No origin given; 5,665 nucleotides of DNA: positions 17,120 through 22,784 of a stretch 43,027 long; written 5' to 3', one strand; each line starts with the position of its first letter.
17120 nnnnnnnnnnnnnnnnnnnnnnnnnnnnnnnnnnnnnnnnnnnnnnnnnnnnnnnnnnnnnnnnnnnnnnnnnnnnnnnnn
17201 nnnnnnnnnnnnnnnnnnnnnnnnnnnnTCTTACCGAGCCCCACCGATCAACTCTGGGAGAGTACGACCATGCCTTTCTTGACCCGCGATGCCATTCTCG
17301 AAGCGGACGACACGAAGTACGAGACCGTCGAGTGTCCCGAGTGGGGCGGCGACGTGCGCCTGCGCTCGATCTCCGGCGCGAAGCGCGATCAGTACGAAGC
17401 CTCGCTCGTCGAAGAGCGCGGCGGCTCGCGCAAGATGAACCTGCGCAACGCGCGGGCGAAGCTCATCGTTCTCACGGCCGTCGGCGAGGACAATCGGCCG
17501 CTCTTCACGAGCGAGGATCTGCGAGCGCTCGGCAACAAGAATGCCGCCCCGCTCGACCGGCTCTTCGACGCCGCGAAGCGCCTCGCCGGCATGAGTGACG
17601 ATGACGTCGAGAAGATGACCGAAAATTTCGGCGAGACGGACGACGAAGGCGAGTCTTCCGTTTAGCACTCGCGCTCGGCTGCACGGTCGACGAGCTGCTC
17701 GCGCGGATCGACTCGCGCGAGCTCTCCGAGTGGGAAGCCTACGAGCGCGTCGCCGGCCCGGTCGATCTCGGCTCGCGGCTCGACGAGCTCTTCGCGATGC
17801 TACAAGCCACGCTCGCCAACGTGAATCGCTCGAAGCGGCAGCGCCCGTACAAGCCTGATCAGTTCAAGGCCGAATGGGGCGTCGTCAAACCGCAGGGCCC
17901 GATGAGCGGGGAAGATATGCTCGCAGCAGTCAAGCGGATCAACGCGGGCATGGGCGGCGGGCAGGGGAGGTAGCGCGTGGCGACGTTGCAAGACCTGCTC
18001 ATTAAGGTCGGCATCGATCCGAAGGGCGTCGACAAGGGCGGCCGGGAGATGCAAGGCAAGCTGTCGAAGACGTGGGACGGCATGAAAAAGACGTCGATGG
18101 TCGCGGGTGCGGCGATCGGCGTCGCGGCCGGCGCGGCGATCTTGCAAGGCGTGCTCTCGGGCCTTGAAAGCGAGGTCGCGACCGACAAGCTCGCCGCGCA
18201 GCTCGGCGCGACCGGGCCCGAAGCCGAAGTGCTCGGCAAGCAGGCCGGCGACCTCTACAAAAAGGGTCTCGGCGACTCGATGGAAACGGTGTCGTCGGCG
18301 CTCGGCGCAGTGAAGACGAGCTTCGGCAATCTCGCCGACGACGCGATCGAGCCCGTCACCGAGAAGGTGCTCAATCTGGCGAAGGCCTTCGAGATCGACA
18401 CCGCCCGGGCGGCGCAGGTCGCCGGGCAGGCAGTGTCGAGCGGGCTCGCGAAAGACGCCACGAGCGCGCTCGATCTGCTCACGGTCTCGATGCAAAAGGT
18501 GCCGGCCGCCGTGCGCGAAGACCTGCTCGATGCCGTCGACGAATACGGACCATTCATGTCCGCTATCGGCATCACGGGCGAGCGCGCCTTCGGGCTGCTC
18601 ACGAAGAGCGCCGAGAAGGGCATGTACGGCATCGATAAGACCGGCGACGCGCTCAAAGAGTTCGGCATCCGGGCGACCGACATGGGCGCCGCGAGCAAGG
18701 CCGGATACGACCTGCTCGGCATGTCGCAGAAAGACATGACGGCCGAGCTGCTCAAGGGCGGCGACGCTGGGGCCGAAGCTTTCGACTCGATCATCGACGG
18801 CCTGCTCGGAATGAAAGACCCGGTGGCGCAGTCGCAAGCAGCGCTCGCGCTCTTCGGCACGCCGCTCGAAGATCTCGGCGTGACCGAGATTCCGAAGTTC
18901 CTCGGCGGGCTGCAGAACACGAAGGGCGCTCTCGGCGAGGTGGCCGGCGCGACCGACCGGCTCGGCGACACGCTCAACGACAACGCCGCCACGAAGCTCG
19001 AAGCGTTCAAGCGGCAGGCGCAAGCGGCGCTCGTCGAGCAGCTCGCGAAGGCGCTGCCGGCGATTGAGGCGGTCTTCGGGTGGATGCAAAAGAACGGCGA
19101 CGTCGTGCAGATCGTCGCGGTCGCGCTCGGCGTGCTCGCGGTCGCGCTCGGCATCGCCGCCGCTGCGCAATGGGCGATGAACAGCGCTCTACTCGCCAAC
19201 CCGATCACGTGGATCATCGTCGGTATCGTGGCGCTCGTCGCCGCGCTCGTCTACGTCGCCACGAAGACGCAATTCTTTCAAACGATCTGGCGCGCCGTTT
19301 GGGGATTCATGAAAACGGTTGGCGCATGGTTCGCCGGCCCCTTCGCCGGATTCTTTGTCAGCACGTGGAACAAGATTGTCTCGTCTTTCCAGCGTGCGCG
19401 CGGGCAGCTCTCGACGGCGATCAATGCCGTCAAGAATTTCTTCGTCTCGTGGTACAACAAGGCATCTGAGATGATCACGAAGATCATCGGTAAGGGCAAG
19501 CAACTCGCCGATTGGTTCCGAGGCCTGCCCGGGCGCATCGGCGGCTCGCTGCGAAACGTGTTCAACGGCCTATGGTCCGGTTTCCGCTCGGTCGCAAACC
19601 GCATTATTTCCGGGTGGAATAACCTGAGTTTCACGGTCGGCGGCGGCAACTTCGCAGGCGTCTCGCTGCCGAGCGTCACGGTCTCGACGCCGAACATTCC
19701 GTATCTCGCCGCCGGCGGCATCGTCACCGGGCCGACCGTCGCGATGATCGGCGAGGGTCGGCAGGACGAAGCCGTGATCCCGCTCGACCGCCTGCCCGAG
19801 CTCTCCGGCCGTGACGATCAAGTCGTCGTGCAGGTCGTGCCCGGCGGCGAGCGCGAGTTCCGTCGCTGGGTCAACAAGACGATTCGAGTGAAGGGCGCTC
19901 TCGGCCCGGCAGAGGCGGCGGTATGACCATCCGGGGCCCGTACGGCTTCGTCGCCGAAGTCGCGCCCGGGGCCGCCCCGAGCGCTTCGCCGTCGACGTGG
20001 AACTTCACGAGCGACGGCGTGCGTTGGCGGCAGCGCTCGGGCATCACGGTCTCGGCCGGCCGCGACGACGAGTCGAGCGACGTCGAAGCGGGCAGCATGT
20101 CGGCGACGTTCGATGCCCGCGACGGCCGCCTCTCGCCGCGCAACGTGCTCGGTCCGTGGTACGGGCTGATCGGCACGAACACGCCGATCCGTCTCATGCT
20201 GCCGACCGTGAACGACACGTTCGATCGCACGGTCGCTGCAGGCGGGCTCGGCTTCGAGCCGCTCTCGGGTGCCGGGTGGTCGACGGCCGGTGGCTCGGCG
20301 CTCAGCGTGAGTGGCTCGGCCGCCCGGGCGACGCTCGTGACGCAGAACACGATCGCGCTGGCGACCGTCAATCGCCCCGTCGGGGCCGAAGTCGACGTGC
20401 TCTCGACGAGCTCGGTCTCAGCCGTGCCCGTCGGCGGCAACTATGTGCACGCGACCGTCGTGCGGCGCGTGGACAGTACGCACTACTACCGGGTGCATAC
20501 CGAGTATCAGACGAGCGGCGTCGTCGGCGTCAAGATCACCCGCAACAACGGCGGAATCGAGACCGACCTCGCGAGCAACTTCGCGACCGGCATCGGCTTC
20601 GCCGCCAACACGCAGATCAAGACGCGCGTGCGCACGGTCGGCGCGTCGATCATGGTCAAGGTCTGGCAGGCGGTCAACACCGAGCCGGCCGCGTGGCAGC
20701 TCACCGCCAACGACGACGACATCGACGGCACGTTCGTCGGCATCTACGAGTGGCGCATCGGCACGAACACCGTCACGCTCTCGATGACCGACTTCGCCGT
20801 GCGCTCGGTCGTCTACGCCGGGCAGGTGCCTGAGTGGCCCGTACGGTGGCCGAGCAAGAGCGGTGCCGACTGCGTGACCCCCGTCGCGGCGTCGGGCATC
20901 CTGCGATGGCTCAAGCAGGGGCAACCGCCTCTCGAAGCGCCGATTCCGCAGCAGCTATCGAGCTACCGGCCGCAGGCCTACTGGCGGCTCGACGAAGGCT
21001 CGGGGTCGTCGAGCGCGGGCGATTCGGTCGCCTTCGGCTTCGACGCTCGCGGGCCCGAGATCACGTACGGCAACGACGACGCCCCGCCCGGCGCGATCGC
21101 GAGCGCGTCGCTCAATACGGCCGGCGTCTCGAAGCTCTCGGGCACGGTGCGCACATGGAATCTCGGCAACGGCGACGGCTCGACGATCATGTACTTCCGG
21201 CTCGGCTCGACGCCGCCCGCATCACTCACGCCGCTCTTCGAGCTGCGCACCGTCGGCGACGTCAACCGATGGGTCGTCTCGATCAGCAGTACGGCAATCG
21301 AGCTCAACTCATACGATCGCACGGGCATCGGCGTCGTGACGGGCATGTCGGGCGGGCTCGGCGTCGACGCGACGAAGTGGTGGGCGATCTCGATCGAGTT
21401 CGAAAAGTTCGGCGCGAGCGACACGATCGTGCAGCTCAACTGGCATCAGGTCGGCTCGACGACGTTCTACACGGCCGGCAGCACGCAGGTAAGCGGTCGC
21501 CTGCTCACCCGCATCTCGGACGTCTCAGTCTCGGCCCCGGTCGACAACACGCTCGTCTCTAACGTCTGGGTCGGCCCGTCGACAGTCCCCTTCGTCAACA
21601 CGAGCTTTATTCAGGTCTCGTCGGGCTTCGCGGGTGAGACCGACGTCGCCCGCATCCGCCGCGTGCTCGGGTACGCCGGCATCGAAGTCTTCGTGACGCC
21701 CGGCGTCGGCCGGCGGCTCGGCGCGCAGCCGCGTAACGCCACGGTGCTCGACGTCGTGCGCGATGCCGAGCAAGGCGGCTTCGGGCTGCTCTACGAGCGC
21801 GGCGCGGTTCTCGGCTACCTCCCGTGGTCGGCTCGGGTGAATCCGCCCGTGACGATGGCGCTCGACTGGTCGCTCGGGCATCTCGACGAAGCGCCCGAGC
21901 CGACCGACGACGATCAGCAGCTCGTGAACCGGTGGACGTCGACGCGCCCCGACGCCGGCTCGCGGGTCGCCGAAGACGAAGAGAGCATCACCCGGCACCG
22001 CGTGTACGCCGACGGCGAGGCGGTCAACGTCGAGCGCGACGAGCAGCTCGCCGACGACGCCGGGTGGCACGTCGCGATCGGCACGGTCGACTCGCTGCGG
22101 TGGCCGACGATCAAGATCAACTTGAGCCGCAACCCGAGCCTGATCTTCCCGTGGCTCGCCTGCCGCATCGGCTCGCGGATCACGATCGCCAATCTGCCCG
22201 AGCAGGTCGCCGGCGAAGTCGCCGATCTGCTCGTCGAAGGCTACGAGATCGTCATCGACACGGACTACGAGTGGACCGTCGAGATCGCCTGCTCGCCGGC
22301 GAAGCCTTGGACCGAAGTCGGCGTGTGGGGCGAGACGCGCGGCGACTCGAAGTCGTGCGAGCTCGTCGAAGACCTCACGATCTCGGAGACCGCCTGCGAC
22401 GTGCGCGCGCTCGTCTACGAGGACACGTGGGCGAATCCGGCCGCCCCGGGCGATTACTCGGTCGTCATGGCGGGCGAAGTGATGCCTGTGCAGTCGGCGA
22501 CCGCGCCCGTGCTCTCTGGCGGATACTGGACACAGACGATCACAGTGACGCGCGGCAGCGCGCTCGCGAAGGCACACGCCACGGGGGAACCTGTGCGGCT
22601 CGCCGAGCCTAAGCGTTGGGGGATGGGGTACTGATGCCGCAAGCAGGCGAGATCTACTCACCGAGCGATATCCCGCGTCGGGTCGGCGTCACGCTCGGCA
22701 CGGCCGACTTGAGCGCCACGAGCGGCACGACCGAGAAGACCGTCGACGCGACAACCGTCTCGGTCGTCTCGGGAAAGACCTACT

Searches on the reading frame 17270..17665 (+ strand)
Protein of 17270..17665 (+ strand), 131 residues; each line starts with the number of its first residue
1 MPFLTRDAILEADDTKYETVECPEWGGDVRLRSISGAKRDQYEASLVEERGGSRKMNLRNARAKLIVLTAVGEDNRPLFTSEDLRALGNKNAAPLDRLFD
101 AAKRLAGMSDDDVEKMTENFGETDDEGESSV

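Call 40: search_protein_families(library=phrogs, proteins=[window:17270-17665:+], max_evalue=0.001)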
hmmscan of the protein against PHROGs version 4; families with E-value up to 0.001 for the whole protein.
window:17270-17665:+ (131 aa): 1 family
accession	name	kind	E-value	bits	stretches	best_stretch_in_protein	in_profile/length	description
phrog_344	-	tail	4.9e-31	108.6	1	2-126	9-134/137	tail assembly chaperone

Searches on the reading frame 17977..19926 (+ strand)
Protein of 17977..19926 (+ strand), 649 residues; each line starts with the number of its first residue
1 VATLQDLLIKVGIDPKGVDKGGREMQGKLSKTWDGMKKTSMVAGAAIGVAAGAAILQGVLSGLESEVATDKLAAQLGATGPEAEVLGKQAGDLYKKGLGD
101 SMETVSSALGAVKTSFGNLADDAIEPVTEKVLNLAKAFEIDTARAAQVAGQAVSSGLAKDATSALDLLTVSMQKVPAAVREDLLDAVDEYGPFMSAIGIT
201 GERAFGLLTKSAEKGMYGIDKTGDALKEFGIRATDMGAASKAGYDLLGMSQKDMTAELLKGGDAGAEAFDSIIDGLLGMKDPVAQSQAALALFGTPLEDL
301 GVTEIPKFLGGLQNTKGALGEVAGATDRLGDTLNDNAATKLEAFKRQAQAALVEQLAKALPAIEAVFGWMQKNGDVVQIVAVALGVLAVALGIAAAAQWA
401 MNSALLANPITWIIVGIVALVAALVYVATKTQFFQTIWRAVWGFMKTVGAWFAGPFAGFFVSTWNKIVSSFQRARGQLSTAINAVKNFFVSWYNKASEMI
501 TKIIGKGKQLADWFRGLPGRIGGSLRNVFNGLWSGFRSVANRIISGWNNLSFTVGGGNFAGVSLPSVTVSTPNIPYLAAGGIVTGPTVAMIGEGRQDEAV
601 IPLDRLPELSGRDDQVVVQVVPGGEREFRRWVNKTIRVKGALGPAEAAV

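Call 40: search_protein_families(library=phrogs, proteins=[window:17977-19926:+], max_evalue=0.001)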
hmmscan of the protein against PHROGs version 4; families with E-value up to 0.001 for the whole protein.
window:17977-19926:+ (649 aa): 26 families (the best 25 are shown)
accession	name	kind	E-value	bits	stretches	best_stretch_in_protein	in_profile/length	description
phrog_28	-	tail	1.9e-51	176.8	1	22-634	230-759/1228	tail length tape measure protein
phrog_971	-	lysis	6.2e-41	142.1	1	28-450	62-562/1338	endolysin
phrog_991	-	tail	1.1e-35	123.7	1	22-605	255-876/1966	tail length tape measure protein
phrog_1272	-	tail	2.4e-33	116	1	26-548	224-795/1606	tail length tape measure protein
phrog_8927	-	tail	2.8e-27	96.3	1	22-549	202-687/1619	tail length tape measure protein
phrog_5218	-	unknown function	1.4e-23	84.1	1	19-432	186-664/1599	-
phrog_1535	-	tail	1.5e-23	84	1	304-621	726-1103/1152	tail length tape measure protein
phrog_2337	-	tail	4.3e-20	72.5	1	172-362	351-545/1326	tail length tape measure protein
phrog_34082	-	tail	3.6e-19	69.9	1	388-639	327-568/579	tail length tape measure protein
phrog_58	-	tail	1.8e-18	67.4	1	19-567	295-896/1544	tail length tape measure protein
phrog_4197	-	tail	2.7e-18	66.2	2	463-555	1028-1097/1783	tail length tape measure protein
phrog_8462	-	tail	3.4e-18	66.7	1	38-554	48-466/672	tail length tape measure protein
phrog_9228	-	tail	1.7e-17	64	2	19-363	172-490/1425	tail length tape measure protein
phrog_167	-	tail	3e-15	56.1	2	24-405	253-594/1555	tail length tape measure protein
phrog_1068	-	tail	2.7e-14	53.8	1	324-551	298-510/706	tail length tape measure protein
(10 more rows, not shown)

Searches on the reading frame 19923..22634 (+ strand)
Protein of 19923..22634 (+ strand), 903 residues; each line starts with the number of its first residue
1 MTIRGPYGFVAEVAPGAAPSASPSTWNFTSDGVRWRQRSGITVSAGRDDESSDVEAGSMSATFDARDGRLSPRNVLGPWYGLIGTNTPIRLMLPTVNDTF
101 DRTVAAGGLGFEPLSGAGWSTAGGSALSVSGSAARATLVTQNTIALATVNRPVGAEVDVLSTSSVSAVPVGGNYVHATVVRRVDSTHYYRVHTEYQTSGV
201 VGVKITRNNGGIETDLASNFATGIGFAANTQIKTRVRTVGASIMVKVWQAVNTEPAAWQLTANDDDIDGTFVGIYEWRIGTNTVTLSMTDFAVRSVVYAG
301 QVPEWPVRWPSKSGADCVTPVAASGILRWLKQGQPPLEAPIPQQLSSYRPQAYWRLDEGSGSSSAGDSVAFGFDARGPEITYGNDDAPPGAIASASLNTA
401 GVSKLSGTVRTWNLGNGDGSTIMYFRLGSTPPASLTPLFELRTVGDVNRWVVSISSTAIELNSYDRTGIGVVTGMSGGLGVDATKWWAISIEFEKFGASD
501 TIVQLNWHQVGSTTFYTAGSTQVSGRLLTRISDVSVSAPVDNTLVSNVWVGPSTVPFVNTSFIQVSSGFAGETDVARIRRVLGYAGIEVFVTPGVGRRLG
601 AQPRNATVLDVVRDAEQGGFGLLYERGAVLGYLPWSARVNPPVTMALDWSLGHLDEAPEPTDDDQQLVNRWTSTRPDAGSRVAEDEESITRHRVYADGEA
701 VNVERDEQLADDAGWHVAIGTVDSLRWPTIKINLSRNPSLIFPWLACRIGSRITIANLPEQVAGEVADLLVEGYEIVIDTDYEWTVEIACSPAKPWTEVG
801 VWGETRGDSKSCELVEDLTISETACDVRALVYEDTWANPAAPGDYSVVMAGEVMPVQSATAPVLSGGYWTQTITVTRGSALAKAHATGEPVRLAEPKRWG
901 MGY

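Call 40: search_protein_families(library=phrogs, proteins=[window:19923-22634:+], max_evalue=0.001)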
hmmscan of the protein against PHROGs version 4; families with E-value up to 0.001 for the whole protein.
window:19923-22634:+ (903 aa): 2 families
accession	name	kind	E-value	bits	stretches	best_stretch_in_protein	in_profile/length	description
phrog_5313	-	unknown function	1.5e-112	378.5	1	25-900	159-1051/1052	-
phrog_24476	-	other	1.7e-45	156.2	2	624-797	411-591/1066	phosphodiesterase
